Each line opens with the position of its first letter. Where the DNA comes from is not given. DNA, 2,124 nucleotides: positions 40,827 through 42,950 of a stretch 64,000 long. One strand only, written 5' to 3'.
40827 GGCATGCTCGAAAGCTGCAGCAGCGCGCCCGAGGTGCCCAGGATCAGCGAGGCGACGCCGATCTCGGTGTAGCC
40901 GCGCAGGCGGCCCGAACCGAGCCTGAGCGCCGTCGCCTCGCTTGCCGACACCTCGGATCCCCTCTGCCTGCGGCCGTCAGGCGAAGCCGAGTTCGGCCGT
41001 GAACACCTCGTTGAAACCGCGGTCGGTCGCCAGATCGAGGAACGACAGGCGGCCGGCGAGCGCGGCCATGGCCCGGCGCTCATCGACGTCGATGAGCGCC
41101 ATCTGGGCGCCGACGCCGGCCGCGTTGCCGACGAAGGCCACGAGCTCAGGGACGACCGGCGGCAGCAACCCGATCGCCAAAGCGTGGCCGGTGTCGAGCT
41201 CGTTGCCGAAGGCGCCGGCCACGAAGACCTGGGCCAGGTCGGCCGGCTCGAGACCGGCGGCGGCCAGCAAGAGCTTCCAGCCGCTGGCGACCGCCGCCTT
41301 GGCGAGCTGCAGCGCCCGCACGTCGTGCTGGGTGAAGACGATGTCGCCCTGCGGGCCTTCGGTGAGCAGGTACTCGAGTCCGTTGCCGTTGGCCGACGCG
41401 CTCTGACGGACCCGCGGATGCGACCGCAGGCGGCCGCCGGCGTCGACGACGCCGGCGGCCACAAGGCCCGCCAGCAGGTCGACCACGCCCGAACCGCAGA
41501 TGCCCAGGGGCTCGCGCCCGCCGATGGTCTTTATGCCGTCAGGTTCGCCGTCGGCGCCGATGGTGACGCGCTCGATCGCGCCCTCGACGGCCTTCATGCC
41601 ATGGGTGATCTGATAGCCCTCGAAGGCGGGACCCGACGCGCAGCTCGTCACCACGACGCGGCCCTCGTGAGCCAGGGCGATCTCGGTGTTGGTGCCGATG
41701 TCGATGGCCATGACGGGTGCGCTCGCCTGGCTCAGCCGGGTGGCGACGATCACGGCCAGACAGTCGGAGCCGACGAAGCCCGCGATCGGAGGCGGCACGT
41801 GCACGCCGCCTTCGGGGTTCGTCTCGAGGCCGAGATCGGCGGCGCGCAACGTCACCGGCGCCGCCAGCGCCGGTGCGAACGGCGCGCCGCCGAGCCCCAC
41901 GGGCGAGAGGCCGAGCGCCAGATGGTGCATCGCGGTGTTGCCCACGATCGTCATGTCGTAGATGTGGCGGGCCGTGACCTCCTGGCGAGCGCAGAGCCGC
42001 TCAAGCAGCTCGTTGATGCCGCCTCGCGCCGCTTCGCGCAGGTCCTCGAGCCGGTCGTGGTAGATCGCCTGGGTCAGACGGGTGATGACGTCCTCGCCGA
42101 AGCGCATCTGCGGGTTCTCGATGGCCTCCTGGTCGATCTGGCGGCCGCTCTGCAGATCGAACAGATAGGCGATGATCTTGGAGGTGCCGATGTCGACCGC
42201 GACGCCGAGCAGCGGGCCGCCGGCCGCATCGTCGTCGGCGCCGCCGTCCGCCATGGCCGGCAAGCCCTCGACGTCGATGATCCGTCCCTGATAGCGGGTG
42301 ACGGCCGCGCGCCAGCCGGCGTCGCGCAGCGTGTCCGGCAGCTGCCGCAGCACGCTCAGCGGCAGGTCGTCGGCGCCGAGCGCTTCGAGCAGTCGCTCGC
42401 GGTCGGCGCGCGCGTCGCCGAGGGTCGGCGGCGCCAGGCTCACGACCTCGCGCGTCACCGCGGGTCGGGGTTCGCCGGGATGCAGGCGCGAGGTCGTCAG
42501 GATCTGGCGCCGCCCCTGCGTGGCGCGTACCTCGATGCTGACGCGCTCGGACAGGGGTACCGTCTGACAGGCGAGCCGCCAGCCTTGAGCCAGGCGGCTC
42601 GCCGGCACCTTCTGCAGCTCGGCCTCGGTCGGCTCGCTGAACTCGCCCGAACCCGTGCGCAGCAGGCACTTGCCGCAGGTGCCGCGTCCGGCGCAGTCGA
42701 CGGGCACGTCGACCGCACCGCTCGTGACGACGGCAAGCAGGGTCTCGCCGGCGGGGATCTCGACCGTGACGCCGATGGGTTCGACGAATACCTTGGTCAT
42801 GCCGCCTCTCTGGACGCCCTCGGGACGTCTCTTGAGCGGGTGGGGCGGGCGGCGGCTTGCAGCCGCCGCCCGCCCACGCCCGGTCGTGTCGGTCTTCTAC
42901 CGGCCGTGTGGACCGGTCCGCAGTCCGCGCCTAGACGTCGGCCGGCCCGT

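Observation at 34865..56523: Co-directional island of about 21.7 kb joining MttB-family methyltransferases to a KamA / aminotransferase / BKACE module and amino-acid-type transporters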

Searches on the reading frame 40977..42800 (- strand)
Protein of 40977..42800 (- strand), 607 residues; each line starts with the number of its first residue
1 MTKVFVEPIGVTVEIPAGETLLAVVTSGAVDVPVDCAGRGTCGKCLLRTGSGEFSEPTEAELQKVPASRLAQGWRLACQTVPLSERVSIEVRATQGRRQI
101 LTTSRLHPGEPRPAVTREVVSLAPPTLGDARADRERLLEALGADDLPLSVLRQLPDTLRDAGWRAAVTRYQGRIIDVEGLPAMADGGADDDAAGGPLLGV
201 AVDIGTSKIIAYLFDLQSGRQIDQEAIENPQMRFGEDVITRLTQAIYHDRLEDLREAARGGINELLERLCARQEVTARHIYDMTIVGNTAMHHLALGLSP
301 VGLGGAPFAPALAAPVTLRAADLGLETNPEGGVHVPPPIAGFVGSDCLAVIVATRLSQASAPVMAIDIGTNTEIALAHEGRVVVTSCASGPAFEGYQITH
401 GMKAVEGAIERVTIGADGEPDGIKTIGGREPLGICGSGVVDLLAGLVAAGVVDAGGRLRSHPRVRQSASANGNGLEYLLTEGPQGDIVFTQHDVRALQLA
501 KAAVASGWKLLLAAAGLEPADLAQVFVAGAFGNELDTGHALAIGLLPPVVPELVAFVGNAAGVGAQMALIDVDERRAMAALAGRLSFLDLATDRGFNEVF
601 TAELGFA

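Call 7: search_protein_families(library=pfam, proteins=[window:40977-42800:-], max_evalue=0.01)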
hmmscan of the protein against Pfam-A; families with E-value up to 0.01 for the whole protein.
window:40977-42800:- (607 aa): 5 families
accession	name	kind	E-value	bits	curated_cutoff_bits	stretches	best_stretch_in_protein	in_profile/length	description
PF14574.11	RACo_C_ter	-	2.6e-72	243.5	27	1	363-605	3-248/261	C-terminal domain of RACo the ASKHA domain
PF17651.6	Raco_middle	-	1.6e-50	171.3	26.8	1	198-358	1-162/163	RACo middle region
PF17650.6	RACo_linker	-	8.9e-15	54.7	26.2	1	108-178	5-80/86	RACo linker region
PF00111.32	Fer2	-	1.8e-11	44.3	21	1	5-82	2-76/77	2Fe-2S iron-sulfur cluster binding domain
PF17778.7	BLACT_WH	-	0.0012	19.2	22.8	1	242-276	5-39/46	Beta-lactamase associated winged helix domain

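Call 9: find_related_loci(query=window:40977-42800:-, collection=genome_contigs, flank=10000)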
Query window:40977-42800:- (607 aa) in genome_contigs; peptide patterns used: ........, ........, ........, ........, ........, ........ (x = any residue, [..] = any of these).
207 stretches matched a pattern; 75 encode a relative of the query (tblastn E <= 1e-3); 74 distinct loci.
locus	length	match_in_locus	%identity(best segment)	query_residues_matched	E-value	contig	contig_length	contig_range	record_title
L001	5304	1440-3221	79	1-607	0e+0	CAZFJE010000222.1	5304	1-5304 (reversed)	MAG TPA_asm: uncultured Thermoleophilia bacterium isolate binchicken_co3_282 genome assembly, contig: NODE_51119_length_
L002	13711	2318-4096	80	1-606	0e+0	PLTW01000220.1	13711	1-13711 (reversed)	MAG: Actinomycetota bacterium isolate bog_752 73.20120700_S1D.129_contig_243734, whole genome shotgun sequence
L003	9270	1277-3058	79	1-607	0e+0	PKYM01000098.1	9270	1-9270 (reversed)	MAG: Actinomycetota bacterium isolate palsa_645 73.20120500_P19.15_contig_1203, whole genome shotgun sequence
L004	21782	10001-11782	78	1-607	0e+0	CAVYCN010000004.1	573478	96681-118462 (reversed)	MAG: uncultured Actinomycetes bacterium isolate MFD04492.bin.3.7 genome assembly, contig: contig_13629, whole genome sho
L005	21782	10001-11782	80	1-607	0e+0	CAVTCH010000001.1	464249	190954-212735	MAG: uncultured Actinomycetes bacterium isolate MFD01188.bin.1.141 genome assembly, contig: contig_12552, whole genome s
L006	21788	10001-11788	79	4-607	0e+0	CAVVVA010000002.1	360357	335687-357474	MAG: uncultured Actinomycetes bacterium isolate MFD03726.bin.2.9 genome assembly, contig: contig_23408, whole genome sho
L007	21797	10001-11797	77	1-607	0e+0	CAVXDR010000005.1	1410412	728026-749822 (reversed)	MAG: uncultured Actinomycetes bacterium isolate MFD02138.bin.2.13 genome assembly, contig: contig_8272, whole genome sho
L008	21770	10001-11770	64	3-607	0e+0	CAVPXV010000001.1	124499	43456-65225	MAG: uncultured Thermoleophilia bacterium isolate MFD01872.bin.1.273 genome assembly, contig: contig_170377, whole genom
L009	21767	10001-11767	64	3-606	0e+0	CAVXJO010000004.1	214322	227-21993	MAG: uncultured Thermoleophilia bacterium isolate MFD05684.bin.1.282 genome assembly, contig: contig_29907, whole genome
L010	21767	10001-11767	63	3-606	0e+0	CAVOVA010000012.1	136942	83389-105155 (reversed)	MAG: uncultured Thermoleophilia bacterium isolate MFD09779.bin.2.149 genome assembly, contig: contig_34625, whole genome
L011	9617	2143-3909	64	3-606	0e+0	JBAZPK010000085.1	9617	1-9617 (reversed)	MAG: Thermoleophilia bacterium isolate SO_2017_SWC_28 scaffold_6110_c1_LP-4_2017, whole genome shotgun sequence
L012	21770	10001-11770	64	3-607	0e+0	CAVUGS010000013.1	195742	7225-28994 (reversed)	MAG: uncultured Thermoleophilia bacterium isolate MFD02159.bin.2.70 genome assembly, contig: contig_26937, whole genome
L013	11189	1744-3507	63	1-604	0e+0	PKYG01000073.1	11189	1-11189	MAG: Actinomycetota bacterium isolate palsa_647 73.20120500_P19.4_contig_479, whole genome shotgun sequence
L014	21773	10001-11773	62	1-606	0e+0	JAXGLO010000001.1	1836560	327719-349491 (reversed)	MAG: Thermoleophilia bacterium isolate AnMBR.bin210 bin210_1, whole genome shotgun sequence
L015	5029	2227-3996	63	3-607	0e+0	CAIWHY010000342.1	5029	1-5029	MAG: uncultured Thermoleophilia bacterium isolate Umea3_bin-0017 genome assembly, contig: bin-0017:342/568, whole genome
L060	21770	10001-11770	63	1-606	0e+0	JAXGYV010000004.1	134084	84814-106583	MAG: Thermoleophilia bacterium isolate AnMBR.bin521 bin521_4, whole genome shotgun sequence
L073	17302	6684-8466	79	1-607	0e+0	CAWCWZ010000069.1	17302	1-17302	MAG: uncultured Actinomycetes bacterium isolate MFD03323.bin.1.10 genome assembly, contig: contig_91287, whole genome sh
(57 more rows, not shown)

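Call 13: find_encoding_contigs(protein=window:40977-42800:-, flank=10000, max_places=6)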
Protein window:40977-42800:- (607 aa): no gene with exactly this product is on record in the collection.

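Call 19: search_protein_families(library=pfam, proteins=[L007:1546-2466:+, L007:11824-12753:+, L007:12750-13703:+, L007:13700-14605:+, L007:14602-15525:+, L007:15754-17025:+, L007:17054-18022:+, L007:18035-18862:+, L007:19087-21132:+], max_evalue=0.001)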
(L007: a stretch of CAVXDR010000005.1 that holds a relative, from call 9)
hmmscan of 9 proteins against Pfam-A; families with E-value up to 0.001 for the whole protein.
L007:1546-2466:+ (306 aa): 1 family
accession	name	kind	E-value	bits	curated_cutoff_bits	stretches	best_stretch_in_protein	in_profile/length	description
PF00497.25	SBP_bac_3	-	1.2e-25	90.2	26.4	1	62-276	1-130/132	Bacterial extracellular solute-binding proteins, family 3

L007:11824-12753:+ (309 aa): 1 family
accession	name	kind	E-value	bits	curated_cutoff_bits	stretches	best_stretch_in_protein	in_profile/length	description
PF00892.27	EamA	-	7.8e-24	84.9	28.2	2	163-297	2-132/135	EamA-like transporter family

L007:12750-13703:+ (317 aa): 2 families
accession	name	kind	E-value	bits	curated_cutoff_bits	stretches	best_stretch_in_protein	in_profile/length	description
PF00892.27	EamA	-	3e-28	99.2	28.2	2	152-285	2-133/135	EamA-like transporter family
PF03151.22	TPT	-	0.00019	21.4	30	1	33-242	32-234/291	Triose-phosphate Transporter family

L007:13700-14605:+ (301 aa): 1 family
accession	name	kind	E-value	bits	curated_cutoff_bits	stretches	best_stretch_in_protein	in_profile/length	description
PF00892.27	EamA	-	1.1e-28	100.7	28.2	2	151-286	2-134/135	EamA-like transporter family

L007:14602-15525:+ (307 aa): 1 family
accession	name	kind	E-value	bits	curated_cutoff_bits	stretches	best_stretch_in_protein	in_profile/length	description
PF00892.27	EamA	-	6.2e-24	85.3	28.2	2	157-293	2-134/135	EamA-like transporter family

L007:15754-17025:+ (423 aa): 2 families
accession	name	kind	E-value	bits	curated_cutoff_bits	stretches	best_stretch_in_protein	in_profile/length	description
PF00202.27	Aminotran_3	-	2.5e-51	175.1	30.5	1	46-342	9-333/403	Aminotransferase class-III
PF00155.27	Aminotran_1_2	-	5.7e-12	45.9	19.7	1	91-407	29-360/361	Aminotransferase class I and II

L007:17054-18022:+ (322 aa): 2 families
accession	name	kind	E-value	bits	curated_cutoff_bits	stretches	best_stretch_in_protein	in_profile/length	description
PF02737.24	3HCDH_N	-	3.6e-45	154.5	22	1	9-188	2-179/180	3-hydroxyacyl-CoA dehydrogenase, NAD binding domain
PF00725.27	3HCDH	-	1.4e-14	54.8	22.1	1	191-272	1-85/97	3-hydroxyacyl-CoA dehydrogenase, C-terminal domain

L007:18035-18862:+ (275 aa): 1 family
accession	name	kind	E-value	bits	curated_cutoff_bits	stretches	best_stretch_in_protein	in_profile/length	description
PF05853.18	BKACE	-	2.1e-96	322.9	24.8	1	3-270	1-274/274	beta-keto acid cleavage enzyme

L007:19087-21132:+ (681 aa): 6 families
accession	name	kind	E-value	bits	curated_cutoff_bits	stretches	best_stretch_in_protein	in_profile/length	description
PF00990.26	GGDEF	-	8.5e-46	156.1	23.8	1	365-519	1-160/161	Diguanylate cyclase, GGDEF domain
PF01590.32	GAF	-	2.3e-18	67.4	22.4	2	220-352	5-133/133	GAF domain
PF13185.12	GAF_2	-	2.4e-18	67.1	28.6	1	260-352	43-135/136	GAF domain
PF13492.12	GAF_3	-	9.9e-13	49.1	27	1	224-354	9-129/129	GAF domain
PF13487.12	HD_5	-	4e-08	33.6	27.2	1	596-635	99-138/170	HD domain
PF17853.6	GGDEF_2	-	0.00074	20.2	24.5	0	418-491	33-95/116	GGDEF-like domain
